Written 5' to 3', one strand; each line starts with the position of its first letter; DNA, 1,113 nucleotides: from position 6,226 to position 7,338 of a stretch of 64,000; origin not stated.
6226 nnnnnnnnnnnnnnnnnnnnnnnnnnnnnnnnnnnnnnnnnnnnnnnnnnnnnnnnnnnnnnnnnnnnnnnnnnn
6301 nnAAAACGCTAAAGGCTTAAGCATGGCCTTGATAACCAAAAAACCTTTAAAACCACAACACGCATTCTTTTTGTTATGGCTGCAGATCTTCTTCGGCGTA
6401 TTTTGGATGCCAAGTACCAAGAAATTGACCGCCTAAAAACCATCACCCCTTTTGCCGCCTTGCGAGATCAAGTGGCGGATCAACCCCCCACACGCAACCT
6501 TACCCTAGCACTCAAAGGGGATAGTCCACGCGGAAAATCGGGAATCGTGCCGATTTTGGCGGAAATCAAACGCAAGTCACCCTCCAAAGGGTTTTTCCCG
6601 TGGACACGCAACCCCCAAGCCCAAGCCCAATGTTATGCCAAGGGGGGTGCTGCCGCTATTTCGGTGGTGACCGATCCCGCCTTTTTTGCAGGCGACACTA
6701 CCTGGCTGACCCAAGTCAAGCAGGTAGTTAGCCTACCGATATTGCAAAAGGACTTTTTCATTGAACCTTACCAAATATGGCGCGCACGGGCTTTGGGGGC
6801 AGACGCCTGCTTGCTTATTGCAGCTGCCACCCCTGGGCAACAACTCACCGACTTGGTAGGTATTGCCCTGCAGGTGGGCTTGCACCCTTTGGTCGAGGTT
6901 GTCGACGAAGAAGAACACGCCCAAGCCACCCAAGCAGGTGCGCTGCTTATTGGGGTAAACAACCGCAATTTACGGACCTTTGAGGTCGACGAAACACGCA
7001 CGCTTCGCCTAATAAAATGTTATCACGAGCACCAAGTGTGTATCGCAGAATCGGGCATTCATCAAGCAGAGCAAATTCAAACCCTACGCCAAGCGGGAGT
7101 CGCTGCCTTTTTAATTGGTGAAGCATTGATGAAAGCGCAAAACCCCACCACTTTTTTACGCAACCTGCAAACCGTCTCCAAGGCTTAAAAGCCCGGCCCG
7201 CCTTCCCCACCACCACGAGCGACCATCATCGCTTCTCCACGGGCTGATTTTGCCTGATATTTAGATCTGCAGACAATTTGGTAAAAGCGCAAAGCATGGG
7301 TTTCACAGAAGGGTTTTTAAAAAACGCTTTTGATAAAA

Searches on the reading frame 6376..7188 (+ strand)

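Call 18: search_protein_families(library=pfam, proteins=[window:6376-7188:+])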
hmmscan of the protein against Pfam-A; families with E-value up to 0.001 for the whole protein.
window:6376-7188:+ (270 aa): 1 family
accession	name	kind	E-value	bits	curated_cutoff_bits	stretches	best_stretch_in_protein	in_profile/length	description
PF00218.27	IGPS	-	3.9e-77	259.3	27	1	6-264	1-254/254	Indole-3-glycerol phosphate synthase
